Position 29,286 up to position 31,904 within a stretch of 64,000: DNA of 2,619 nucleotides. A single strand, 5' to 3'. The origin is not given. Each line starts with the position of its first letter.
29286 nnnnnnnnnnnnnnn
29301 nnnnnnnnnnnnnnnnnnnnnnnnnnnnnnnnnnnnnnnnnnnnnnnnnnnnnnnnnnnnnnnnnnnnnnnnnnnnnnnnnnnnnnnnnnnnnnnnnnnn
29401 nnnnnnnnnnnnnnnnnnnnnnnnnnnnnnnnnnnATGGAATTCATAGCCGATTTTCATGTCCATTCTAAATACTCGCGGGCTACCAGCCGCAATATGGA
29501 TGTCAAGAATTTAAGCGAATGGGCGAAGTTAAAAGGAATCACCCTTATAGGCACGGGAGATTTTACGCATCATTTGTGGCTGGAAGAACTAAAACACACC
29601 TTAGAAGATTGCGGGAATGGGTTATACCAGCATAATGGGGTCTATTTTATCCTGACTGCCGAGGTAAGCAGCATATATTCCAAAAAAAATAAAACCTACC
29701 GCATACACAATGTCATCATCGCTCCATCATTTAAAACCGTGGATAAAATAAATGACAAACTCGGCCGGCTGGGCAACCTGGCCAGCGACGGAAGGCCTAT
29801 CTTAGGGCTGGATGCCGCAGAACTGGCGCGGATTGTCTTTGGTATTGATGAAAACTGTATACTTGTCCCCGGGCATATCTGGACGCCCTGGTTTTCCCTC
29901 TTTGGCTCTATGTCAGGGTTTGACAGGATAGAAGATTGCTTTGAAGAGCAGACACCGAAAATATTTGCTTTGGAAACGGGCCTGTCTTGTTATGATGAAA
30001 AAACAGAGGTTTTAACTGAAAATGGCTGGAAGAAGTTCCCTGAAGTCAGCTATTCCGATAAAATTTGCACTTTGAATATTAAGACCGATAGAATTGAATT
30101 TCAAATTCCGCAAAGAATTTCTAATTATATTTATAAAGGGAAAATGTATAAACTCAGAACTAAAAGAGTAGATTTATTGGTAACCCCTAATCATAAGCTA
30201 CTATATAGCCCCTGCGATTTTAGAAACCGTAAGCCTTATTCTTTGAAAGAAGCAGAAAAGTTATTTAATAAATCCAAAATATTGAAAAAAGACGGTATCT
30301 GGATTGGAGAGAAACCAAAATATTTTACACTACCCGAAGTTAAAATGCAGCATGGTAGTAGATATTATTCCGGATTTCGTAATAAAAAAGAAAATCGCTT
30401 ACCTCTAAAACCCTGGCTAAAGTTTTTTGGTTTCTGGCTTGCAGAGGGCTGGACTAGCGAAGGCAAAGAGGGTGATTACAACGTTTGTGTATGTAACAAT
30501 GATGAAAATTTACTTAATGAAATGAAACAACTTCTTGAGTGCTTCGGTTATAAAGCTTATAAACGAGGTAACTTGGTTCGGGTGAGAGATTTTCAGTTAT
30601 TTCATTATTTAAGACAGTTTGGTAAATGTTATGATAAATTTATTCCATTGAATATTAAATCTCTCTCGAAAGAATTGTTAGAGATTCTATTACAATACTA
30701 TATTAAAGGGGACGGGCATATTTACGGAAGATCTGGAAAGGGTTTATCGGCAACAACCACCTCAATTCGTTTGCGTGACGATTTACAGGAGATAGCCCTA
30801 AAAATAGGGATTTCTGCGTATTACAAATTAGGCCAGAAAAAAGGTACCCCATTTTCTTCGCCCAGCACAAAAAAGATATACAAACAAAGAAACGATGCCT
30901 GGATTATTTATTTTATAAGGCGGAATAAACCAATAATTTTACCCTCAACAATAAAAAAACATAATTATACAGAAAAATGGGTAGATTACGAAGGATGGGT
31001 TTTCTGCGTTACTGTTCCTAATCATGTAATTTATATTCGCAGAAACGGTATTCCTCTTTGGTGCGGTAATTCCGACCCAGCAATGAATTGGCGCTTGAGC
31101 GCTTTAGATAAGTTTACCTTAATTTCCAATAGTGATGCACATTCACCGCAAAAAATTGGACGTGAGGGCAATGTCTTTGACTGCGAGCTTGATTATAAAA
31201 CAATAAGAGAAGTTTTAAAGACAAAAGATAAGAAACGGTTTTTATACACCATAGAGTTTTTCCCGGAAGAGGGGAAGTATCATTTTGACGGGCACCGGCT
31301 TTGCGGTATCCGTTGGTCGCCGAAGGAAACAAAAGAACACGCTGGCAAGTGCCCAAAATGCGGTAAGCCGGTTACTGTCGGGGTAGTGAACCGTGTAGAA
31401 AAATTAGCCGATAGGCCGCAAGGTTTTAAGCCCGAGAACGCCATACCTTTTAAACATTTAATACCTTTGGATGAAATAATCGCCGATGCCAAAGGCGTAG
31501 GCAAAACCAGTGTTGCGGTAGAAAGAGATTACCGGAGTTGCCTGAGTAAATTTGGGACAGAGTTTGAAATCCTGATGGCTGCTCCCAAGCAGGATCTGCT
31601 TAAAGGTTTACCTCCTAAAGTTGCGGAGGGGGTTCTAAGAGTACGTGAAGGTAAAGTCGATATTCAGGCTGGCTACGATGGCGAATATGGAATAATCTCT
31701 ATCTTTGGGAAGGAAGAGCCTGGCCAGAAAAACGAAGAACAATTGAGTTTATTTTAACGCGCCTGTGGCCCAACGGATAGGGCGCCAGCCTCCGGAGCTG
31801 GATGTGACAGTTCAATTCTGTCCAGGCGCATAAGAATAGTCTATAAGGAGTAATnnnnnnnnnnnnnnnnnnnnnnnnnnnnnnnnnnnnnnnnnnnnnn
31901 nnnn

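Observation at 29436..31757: Intein with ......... endonuclease domain splitting the ETGLS|SDP motif of an endonuclease Q (EndoQ) homologue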

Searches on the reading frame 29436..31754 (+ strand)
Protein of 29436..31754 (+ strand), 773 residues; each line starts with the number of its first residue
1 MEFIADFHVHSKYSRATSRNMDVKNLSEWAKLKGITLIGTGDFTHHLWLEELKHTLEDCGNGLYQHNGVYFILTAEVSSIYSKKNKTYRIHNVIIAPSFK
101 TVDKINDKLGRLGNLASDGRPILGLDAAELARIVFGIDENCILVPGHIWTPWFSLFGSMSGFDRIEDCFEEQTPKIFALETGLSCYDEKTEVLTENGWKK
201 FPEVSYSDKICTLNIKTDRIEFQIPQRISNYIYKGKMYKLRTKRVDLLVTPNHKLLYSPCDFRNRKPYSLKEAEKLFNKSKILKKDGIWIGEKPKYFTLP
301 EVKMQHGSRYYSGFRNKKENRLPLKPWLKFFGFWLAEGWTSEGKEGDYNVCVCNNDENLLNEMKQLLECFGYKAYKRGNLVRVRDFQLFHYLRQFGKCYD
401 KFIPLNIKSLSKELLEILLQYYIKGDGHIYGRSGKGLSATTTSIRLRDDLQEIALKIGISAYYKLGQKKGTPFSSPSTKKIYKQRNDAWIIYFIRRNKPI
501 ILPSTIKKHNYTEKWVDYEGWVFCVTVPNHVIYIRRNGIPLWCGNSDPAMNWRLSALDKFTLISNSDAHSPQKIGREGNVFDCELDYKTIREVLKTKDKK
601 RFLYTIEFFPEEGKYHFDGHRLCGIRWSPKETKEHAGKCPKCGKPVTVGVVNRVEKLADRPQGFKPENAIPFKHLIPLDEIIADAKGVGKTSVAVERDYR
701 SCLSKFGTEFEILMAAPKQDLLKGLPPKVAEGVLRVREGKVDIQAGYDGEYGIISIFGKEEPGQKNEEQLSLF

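Call 3: search_protein_families(library=pfam, proteins=[window:29436-31754:+], max_evalue=0.1)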
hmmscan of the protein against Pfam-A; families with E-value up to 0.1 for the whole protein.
window:29436-31754:+ (773 aa): 4 families
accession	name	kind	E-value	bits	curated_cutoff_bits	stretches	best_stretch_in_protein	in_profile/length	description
PF14528.11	LAGLIDADG_3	-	4.3e-15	56.2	22.5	2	418-469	6-58/82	LAGLIDADG-like domain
PF14890.11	Intein_splicing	-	0.003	17.8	35.8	1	205-538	18-150/155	Intein splicing domain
PF13263.12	PHP_C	-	0.03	14.3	21.3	0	563-586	19-42/56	PHP-associated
PF19335.5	HMBD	-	0.061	13.7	23.6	0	629-643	8-22/28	Heavy metal binding domain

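Call 4: search_protein_families(library=ncbifam, proteins=[window:29436-31754:+], max_evalue=0.1)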
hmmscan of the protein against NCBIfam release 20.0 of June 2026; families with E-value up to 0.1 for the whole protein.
window:29436-31754:+ (773 aa): 6 families
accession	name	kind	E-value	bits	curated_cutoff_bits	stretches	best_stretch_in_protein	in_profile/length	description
TIGR00375.1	TIGR00375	hypoth_equivalog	9.8e-53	179.9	326.6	2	547-754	167-374/374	TIGR00375 family protein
NF011303.0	PRK14715.1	equivalog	1.4e-10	38.9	1585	1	282-469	1071-1268/1627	DNA-directed DNA polymerase II large subunit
TIGR01445.1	intein_Nterm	domain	0.00012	22.9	24.5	1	185-256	1-82/83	intein N-terminal splicing region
NF011491.0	PRK14898.1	equivalog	0.00031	18.9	783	1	331-451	249-372/860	DNA-directed RNA polymerase subunit A''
NF005852.0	PRK07773.1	equivalog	0.0044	15.3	780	1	395-470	591-671/886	replicative DNA helicase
NF045780.1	TrlF_fam_ATP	equivalog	0.0074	15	350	1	5-119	8-119/944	TrlF family AAA-like ATPase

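Call 9: find_homologous_proteins(query=window:29436-31754:+, max_evalue=1e-10)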
Query window:29436-31754:+ (773 aa): 7114 proteins with E <= 1e-10 among 8000 candidates; the best 120 are listed.
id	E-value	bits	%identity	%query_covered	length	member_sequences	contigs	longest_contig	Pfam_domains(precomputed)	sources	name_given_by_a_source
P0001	0.0e+0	1677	90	100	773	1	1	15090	PF27218.1,PF14528.12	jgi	-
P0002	0.0e+0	1586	84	100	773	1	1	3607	PF27218.1,PF14528.12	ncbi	-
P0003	0.0e+0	1553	83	100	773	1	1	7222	PF27218.1,PF14528.12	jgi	jgi:PHP family Zn ribbon phosphoesterase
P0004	0.0e+0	1545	82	100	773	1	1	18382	PF27218.1,PF14528.12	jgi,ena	-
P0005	0.0e+0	1543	83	100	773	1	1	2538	PF27218.1,PF14528.12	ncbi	-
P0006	0.0e+0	1509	80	100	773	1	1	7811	PF27218.1,PF14528.12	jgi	jgi:PHP family Zn ribbon phosphoesterase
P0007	0.0e+0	1496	80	100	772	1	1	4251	PF27218.1,PF14528.12,PF14890.12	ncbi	-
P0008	0.0e+0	1495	80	100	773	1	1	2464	PF27218.1,PF14528.12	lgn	-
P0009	0.0e+0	1484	80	100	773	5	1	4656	PF27218.1,PF14528.12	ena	-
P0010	0.0e+0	1466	79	100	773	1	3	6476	PF27218.1,PF14528.12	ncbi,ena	-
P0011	0.0e+0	1446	84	91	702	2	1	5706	PF14528.12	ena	-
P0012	0.0e+0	1446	77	100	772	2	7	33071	PF27218.1,PF14528.12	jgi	-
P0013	0.0e+0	1429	79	97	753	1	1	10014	PF27218.1,PF14528.12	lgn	-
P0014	0.0e+0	1411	75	100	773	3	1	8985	PF27218.1,PF14528.12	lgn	-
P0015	0.0e+0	1363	72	100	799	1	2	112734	PF27218.1,PF14528.12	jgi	jgi:PHP family Zn ribbon phosphoesterase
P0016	0.0e+0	1325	72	100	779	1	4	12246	PF27218.1,PF14528.12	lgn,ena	-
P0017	0.0e+0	1278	68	100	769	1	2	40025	PF27218.1,PF14528.12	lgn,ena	-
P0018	0.0e+0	1269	69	100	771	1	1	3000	PF27218.1,PF14528.12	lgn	-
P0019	0.0e+0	1249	70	97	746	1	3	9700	PF27218.1,PF14528.12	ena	-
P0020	0.0e+0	1231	67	100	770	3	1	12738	PF27218.1,PF14528.12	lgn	-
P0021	0.0e+0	1221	68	97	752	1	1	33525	PF27218.1,PF14528.12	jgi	-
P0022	0.0e+0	1186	64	100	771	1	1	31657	PF27218.1,PF14528.12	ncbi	-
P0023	0.0e+0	1186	64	100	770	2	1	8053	PF27218.1,PF14528.12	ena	-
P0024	0.0e+0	1186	65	100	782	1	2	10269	PF27218.1,PF14528.12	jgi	-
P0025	0.0e+0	1180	65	100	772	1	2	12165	PF27218.1,PF14528.12,PF14890.12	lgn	-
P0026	0.0e+0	1176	65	98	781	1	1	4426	PF27218.1,PF14528.12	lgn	-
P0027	0.0e+0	1175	65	100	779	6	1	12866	PF27218.1,PF14528.12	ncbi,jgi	-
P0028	0.0e+0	1171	65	99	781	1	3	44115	PF27218.1,PF14528.12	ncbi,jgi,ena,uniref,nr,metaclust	ncbi:MAG: hypothetical protein COT34_02465 [Candidatus Nealsonbacteria bacterium CG08_land_8_20_14_0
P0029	0.0e+0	1169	64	99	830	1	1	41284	PF27218.1,PF14528.12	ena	-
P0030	0.0e+0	1164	65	100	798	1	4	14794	PF27218.1,PF14528.12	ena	-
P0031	0.0e+0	1153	63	97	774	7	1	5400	PF27218.1,PF14528.12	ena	-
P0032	0.0e+0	1153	63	99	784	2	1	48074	PF27218.1,PF14528.12,PF14890.12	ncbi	-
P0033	0.0e+0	1151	62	100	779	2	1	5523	PF27218.1,PF14528.12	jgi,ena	-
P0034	0.0e+0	1150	63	99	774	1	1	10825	PF27218.1,PF14528.12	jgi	jgi:PHP family Zn ribbon phosphoesterase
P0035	0.0e+0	1148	62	100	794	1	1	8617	PF27218.1,PF14528.12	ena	-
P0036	0.0e+0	1138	64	98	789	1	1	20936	PF27218.1,PF14528.12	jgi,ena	-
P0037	0.0e+0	1134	63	100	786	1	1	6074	PF27218.1,PF14528.12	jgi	-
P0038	0.0e+0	1134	62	100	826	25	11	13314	PF27218.1,PF14528.12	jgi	-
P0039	0.0e+0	1131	62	100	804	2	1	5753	PF27218.1,PF14528.12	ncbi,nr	ncbi:hypothetical protein KKF25_02425 [Patescibacteria group bacterium]|nr:hypothetical protein [Pat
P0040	0.0e+0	1129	62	100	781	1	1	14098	PF27218.1,PF14528.12,PF14890.12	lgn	-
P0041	0.0e+0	1129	65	81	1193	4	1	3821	PF07591.16,PF27218.1,PF14528.12,PF13403.12,PF14890.12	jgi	-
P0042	0.0e+0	1129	62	98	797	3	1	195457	PF27218.1,PF14528.12,PF14890.12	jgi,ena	-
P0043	0.0e+0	1129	63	100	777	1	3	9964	PF27218.1,PF14528.12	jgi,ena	-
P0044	0.0e+0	1126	63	98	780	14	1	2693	PF27218.1,PF14528.12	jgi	-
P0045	0.0e+0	1124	63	100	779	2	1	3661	PF27218.1,PF14528.12,PF14890.12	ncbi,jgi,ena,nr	ncbi:MAG: hypothetical protein DRJ64_06175 [Thermoprotei archaeon]|nr:MAG: hypothetical protein DRJ6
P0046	0.0e+0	1124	62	100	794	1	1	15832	PF27218.1,PF14528.12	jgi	jgi:PHP family Zn ribbon phosphoesterase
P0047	0.0e+0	1122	64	98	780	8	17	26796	PF27218.1,PF14528.12,PF14890.12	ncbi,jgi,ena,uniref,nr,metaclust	ncbi:MAG: hypothetical protein COX90_02445 [Candidatus Nealsonbacteria bacterium CG_4_10_14_0_2_um_f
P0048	0.0e+0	1118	61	100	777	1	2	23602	PF27218.1,PF14528.12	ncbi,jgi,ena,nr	ncbi:hypothetical protein KJ841_02785 [Patescibacteria group bacterium]|nr:hypothetical protein [Pat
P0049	0.0e+0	1116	62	98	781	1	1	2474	PF27218.1,PF14528.12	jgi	-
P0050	0.0e+0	1116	63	98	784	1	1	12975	PF27218.1,PF14528.12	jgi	-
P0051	0.0e+0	1112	61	100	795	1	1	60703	PF27218.1,PF14528.12,PF14890.12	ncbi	ncbi:MAG: LAGLIDADG family homing endonuclease [Patescibacteria group bacterium]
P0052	0.0e+0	1110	62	98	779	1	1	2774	PF27218.1,PF14528.12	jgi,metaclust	metaclust:\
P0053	0.0e+0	1109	60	100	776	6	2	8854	PF27218.1,PF14528.12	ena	-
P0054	0.0e+0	1108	62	98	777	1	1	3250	PF27218.1,PF14528.12,PF14890.12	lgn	-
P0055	0.0e+0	1108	59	100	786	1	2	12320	PF27218.1,PF14528.12,PF14890.12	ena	-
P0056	0.0e+0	1107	61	100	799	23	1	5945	PF27218.1,PF14528.12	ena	-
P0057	0.0e+0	1105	62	98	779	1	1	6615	PF27218.1,PF14528.12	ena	-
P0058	0.0e+0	1105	62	99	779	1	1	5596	PF27218.1,PF14528.12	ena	-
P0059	0.0e+0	1104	62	98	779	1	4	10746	PF27218.1,PF14528.12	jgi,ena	-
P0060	0.0e+0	1104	62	98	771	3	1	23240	PF27218.1,PF14528.12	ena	-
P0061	0.0e+0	1104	61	98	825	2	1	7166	PF27218.1,PF14528.12,PF14890.12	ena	-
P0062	0.0e+0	1104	61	100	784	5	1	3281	PF27218.1,PF14528.12,PF14890.12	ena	-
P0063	0.0e+0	1103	62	100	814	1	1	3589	PF27218.1,PF14528.12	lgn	-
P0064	0.0e+0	1100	60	99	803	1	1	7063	PF27218.1,PF14528.12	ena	-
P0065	0.0e+0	1096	63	97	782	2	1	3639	PF27218.1,PF14528.12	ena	-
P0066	0.0e+0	1093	62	100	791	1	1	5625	PF27218.1,PF14528.12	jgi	-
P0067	0.0e+0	1093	62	82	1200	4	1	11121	PF07591.16,PF27218.1,PF14528.12,PF13403.12,PF14890.12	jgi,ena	-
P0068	0.0e+0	1092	62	100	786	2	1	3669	PF27218.1,PF14528.12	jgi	-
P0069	0.0e+0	1091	60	99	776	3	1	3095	PF27218.1,PF14528.12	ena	-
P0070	0.0e+0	1090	61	100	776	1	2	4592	PF27218.1,PF14528.12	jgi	jgi:PHP family Zn ribbon phosphoesterase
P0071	0.0e+0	1090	61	95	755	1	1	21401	PF27218.1,PF14528.12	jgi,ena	-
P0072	0.0e+0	1089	61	100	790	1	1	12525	PF27218.1,PF14528.12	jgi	-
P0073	0.0e+0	1089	59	100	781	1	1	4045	PF27218.1,PF14528.12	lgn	-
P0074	0.0e+0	1086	61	99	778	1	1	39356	PF27218.1,PF14528.12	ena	-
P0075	0.0e+0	1086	59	99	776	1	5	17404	PF27218.1,PF14528.12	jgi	-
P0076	0.0e+0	1086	61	99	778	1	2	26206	PF27218.1,PF14528.12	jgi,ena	-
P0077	0.0e+0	1085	61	97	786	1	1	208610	PF27218.1,PF14528.12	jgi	jgi:PHP family Zn ribbon phosphoesterase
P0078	0.0e+0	1084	61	98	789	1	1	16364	PF27218.1,PF14528.12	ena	-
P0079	0.0e+0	1084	59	100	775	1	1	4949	PF27218.1,PF14528.12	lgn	-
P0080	0.0e+0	1083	59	100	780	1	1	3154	PF27218.1,PF14528.12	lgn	-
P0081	0.0e+0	1081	61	100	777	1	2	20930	PF27218.1,PF14528.12,PF14890.12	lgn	-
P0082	0.0e+0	1080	62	96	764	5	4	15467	PF27218.1,PF14528.12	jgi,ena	-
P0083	0.0e+0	1079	59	100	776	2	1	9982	PF13263.13,PF27218.1,PF14528.12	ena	-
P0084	0.0e+0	1078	59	100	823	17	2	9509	PF27218.1,PF14528.12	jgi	-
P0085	0.0e+0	1076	59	100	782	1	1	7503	PF27218.1,PF14528.12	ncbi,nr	ncbi:MAG: hypothetical protein NT157_03615 [Candidatus Micrarchaeota archaeon]|nr:hypothetical prote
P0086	0.0e+0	1074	61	97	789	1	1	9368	PF27218.1,PF14528.12,PF14890.12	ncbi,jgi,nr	ncbi:MAG: hypothetical protein H3Z53_01020 [archaeon]|nr:hypothetical protein [archaeon]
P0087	0.0e+0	1073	60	100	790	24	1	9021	PF27218.1,PF14528.12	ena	-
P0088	0.0e+0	1072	61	97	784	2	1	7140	PF27218.1,PF14528.12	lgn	-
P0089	0.0e+0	1072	60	98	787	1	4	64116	PF27218.1,PF14528.12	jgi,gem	-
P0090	0.0e+0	1069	61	97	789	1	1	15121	PF27218.1,PF14528.12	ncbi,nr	ncbi:MAG: hypothetical protein NC899_05150 [Candidatus Omnitrophica bacterium]|nr:hypothetical prote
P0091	0.0e+0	1069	61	97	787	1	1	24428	PF27218.1,PF14528.12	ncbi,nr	ncbi:MAG: hypothetical protein HY929_05240 [Euryarchaeota archaeon]|nr:hypothetical protein [Euryarc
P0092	0.0e+0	1069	60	99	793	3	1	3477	PF27218.1,PF14528.12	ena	-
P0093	0.0e+0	1067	60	100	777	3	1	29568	PF27218.1,PF14528.12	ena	-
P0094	0.0e+0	1067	59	100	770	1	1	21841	PF27218.1,PF14528.12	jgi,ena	-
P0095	0.0e+0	1066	61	98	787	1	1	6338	PF27218.1,PF14528.12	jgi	-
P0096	0.0e+0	1065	61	98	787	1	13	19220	PF27218.1,PF14528.12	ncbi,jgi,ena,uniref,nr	ncbi:hypothetical protein COY96_02785 [Candidatus Wolfebacteria bacterium CG_4_10_14_0_8_um_filter_3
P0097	0.0e+0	1065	61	100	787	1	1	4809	PF27218.1,PF14528.12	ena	-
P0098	0.0e+0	1065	61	100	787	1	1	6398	PF27218.1,PF14528.12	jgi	-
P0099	0.0e+0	1065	61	100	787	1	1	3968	PF27218.1,PF14528.12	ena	-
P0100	0.0e+0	1064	61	98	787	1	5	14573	PF27218.1,PF14528.12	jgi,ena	-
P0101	0.0e+0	1064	61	98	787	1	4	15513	PF27218.1,PF14528.12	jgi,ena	-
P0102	0.0e+0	1064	61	98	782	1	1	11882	PF27218.1,PF14528.12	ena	-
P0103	0.0e+0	1063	61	98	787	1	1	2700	PF27218.1,PF14528.12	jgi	-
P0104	0.0e+0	1063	61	98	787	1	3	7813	PF27218.1,PF14528.12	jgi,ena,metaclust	metaclust:\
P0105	0.0e+0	1062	61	98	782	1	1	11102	PF27218.1,PF14528.12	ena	-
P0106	0.0e+0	1062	61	98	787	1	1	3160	PF27218.1,PF14528.12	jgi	-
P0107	0.0e+0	1061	61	100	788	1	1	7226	PF27218.1,PF14528.12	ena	-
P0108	0.0e+0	1060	58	100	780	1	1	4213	PF27218.1,PF14528.12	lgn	-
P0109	0.0e+0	1060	59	98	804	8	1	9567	PF27218.1,PF14528.12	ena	-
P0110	0.0e+0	1059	60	97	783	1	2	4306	PF27218.1,PF14528.12,PF14890.12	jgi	jgi:PHP family Zn ribbon phosphoesterase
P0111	0.0e+0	1058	57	98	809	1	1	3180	PF27218.1,PF14528.12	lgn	-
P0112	0.0e+0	1054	58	100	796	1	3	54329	PF27218.1,PF14528.12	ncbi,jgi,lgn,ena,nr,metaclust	ncbi:MAG: PHP domain-containing protein [Candidatus Peregrinibacteria bacterium GW2011_GWF2_38_29]|n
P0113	0.0e+0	1054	61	95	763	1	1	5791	PF27218.1,PF14528.12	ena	-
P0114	0.0e+0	1053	59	98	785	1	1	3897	PF27218.1,PF14528.12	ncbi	ncbi:MAG: LAGLIDADG family homing endonuclease [Candidatus Aenigmatarchaeota archaeon]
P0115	0.0e+0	1052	58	99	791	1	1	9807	PF27218.1,PF14528.12,PF14890.12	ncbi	-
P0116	0.0e+0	1050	57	99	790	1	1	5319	PF27218.1,PF14528.12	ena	-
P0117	0.0e+0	1050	59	100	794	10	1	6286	PF27218.1,PF14528.12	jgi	-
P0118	0.0e+0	1047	58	98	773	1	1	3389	PF27218.1,PF14528.12,PF14890.12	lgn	-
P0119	0.0e+0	1047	60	96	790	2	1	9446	PF27218.1,PF14528.12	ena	-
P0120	0.0e+0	1047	59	98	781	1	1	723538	PF27218.1,PF14528.12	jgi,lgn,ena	-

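Call 15: find_related_loci(query=window:29436-31754:+, collection=genome_contigs, flank=6000)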
Query window:29436-31754:+ (773 aa) in genome_contigs; peptide patterns used: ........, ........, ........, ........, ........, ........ (x = any residue, [..] = any of these).
294 stretches matched a pattern; 258 encode a relative of the query (tblastn E <= 1e-3); the best 80 are kept; 80 distinct loci.
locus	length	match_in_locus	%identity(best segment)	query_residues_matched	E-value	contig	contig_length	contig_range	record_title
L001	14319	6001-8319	81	1-773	0e+0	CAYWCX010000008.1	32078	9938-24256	MAG TPA_asm: uncultured Planctomycetales bacterium isolate SRP098346_co1_343 genome assembly, contig: NODE_926_length_32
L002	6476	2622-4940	79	1-773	0e+0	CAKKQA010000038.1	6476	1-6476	Omnitrophica bacterium GWA2_41_15 isolate Hainich-Omni-XXI genome assembly, contig: Omni_Hai_XXI_Hain_H43_02um_R1_10133_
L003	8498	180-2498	77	1-773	0e+0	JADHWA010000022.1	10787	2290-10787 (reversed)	MAG: Candidatus Omnitrophota bacterium isolate BS750m-G15 BS-750m-C11385, whole genome shotgun sequence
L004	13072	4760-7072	64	1-773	0e+0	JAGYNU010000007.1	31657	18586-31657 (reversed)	MAG: Candidatus Omnitrophota bacterium isolate M55B152 7, whole genome shotgun sequence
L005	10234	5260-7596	64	1-773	0e+0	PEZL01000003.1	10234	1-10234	MAG: Candidatus Tagabacteria bacterium CG09_land_8_20_14_0_10_41_14 CG09_land_8_20_14_0.10_scaffold_3482_c, whole genome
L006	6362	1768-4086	64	1-770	0e+0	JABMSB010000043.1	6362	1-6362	MAG: Candidatus Omnitrophota bacterium isolate bin.291 k141_2793658, whole genome shotgun sequence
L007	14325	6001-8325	63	1-761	0e+0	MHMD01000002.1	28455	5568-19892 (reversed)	MAG: Candidatus Nealsonbacteria bacterium RIFCSPHIGHO2_02_FULL_43_13 rifcsphigho2_02_scaffold_12257, whole genome shotgu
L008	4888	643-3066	62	1-773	0e+0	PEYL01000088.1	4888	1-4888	MAG: Candidatus Portnoybacteria bacterium CG08_land_8_20_14_0_20_40_83 CG08_land_8_20_14_0.20_scaffold_18248_c, whole ge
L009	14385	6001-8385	61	1-773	0e+0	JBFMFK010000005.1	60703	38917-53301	MAG: Patescibacteria group bacterium isolate MAG269 MAG269_5, whole genome shotgun sequence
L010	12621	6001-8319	62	1-761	0e+0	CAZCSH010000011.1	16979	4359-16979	MAG TPA_asm: uncultured Candidatus Saccharibacteria bacterium isolate binchicken_co387_689 genome assembly, contig: NODE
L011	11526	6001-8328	61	1-761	0e+0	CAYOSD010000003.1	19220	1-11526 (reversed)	MAG TPA_asm: uncultured Candidatus Saccharibacteria bacterium isolate SRP118108_co5_4 genome assembly, contig: NODE_2539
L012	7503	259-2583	59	1-770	0e+0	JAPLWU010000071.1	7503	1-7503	MAG: Candidatus Micrarchaeota archaeon isolate LacPavin_0920_SED3_MAG_54_8 LacPavin_0920_SED3_scaffold_3565249, whole ge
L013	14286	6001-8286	61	4-753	0e+0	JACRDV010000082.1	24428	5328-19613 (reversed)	MAG: Methanobacteriota archaeon isolate NC_groundwater_1681_Pr3_B-0.1um_36_11 SR-2_scaffold_141_1555298, whole genome sh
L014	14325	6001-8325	60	1-761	0e+0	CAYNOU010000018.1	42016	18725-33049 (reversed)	MAG TPA_asm: uncultured Candidatus Cloacimonadota bacterium isolate SRP214966_co5_334 genome assembly, contig: NODE_498_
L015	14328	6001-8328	63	1-769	0e+0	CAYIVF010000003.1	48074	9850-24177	MAG TPA_asm: uncultured Candidatus Saccharibacteria bacterium isolate ERP119705_co5_43 genome assembly, contig: NODE_681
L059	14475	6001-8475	81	1-773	9e-120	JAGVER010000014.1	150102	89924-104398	MAG: Candidatus Omnitrophota bacterium isolate DeMMO2_49 c_000000042603, whole genome shotgun sequence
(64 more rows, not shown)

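Call 40: find_encoding_contigs(protein=P0001, flank=6000, max_places=2)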
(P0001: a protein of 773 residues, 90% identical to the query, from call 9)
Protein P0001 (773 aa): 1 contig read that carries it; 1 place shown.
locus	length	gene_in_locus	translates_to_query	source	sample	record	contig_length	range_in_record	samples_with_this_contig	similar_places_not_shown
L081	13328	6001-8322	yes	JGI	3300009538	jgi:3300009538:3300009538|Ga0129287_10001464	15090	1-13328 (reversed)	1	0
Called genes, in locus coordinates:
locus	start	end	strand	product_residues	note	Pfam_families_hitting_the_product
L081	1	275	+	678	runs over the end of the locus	?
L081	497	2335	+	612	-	PF13230:GATase_4 (weak), PF13522:GATase_6, PF13537:GATase_7, PF01380:SIS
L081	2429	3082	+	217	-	PF00590:TP_methylase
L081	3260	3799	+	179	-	PF00156:Pribosyltran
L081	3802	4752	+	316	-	PF02729:OTCace_N, PF00185:OTCace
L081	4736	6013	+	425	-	PF01979:Amidohydro_1, PF07969:Amidohydro_3 (faint), PF12890:DHOase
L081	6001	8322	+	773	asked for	PF14528:LAGLIDADG_3 (weak), PF27218:MJ0043_C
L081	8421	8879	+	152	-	PF02481:DNA_processg_A (faint), PF18306:LDcluster4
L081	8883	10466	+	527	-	PF25596:CPSase_L_D1, PF02222:ATP-grasp (weak), PF02786:CPSase_L_D2, PF07478:Dala_Dala_lig_C, PF15632:ATPgrasp_Ter (weak), PF02142:MGS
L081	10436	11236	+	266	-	PF01149:Fapy_DNA_glyco, PF05833:NFACT_N (weak), PF06831:H2TH, PF06827:zf-FPG_IleRS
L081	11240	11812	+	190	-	PF04140:ICMT, PF04191:PEMT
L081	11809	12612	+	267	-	PF00175:NAD_binding_1, PF10418:DHODB_Fe-S_bind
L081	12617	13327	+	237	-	?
